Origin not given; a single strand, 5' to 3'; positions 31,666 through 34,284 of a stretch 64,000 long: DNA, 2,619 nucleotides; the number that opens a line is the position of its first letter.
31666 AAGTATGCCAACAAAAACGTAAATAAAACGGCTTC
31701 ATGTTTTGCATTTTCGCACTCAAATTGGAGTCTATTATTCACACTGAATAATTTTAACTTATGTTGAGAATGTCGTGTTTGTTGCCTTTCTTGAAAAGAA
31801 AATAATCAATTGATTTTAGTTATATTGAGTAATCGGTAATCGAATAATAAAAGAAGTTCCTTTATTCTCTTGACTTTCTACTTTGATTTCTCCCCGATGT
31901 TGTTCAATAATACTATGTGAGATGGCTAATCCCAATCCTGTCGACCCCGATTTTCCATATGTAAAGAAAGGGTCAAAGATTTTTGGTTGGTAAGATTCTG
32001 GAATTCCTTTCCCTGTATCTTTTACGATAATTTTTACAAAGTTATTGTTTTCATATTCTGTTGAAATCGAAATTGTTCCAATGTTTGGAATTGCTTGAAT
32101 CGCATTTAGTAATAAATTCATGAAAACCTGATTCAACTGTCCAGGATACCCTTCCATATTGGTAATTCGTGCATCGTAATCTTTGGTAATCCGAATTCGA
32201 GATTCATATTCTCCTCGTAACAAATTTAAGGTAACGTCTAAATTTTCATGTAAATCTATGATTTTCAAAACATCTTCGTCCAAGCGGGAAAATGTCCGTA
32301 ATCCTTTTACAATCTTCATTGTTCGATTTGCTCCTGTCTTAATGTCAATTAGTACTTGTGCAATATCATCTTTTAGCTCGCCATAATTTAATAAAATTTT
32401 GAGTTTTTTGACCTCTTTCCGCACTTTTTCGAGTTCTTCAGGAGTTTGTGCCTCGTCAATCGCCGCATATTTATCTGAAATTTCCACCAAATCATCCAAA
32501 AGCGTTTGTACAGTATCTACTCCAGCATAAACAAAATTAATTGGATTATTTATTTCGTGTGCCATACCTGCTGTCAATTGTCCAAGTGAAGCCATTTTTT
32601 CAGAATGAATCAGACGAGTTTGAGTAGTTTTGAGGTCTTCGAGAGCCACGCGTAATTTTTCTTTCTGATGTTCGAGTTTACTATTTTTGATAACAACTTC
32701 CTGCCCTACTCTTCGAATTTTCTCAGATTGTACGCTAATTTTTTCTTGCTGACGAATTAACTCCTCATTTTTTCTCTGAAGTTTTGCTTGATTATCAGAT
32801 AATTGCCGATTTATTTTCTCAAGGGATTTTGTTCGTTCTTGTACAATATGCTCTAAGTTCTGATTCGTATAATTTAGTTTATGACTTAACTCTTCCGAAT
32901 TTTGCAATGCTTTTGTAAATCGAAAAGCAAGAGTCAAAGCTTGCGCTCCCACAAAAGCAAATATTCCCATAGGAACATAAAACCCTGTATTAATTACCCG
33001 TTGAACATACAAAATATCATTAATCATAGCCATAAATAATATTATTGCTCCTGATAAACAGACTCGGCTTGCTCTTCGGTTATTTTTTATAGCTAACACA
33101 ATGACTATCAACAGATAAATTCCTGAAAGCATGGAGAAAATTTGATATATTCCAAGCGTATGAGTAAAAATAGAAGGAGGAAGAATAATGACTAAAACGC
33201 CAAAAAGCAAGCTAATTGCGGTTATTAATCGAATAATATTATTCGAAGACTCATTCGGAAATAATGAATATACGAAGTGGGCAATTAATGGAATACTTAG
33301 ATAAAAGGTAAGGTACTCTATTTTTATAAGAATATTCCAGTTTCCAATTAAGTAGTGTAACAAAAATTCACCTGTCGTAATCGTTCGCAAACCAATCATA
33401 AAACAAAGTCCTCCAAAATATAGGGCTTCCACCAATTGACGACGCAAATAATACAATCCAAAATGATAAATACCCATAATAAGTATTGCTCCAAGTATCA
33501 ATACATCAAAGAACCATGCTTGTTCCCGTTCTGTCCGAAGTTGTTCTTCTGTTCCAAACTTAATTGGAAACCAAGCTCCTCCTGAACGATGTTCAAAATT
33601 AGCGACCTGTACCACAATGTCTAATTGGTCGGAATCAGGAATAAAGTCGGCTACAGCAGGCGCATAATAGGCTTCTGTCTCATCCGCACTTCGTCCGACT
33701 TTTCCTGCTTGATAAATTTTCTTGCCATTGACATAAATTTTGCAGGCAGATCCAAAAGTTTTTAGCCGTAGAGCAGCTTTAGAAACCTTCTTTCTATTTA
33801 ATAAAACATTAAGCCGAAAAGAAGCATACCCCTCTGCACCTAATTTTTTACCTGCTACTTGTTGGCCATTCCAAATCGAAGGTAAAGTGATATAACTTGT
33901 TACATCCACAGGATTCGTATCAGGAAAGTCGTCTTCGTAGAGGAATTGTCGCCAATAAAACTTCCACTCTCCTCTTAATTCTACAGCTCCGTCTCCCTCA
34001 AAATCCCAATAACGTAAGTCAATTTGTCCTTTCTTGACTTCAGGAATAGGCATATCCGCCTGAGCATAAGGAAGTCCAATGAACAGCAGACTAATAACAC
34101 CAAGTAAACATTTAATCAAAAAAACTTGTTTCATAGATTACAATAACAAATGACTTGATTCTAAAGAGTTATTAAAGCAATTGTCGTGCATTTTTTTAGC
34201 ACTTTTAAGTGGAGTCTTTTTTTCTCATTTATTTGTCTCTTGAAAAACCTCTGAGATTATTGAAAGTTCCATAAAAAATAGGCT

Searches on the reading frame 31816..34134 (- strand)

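Call 92: search_protein_families(library=pfam, proteins=[window:31816-34134:-], max_evalue=0.001)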
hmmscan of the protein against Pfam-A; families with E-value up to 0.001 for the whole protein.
window:31816-34134:- (772 aa): 4 families
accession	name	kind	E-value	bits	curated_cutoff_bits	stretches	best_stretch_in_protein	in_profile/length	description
PF02518.31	HATPase_c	-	1.2e-25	90.6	26.4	1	665-769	4-110/111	Histidine kinase-, DNA gyrase B-, and HSP90-like ATPase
PF07695.17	7TMR-DISM_7TM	-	2.3e-24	86.9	29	1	208-403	3-203/205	7TM diverse intracellular signalling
PF00512.31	HisKA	-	1.1e-05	25.8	26.9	0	517-577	2-49/66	His Kinase A (phospho-acceptor) domain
PF14501.12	HATPase_c_5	-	4e-05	23.9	22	1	667-758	6-94/102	GHKL domain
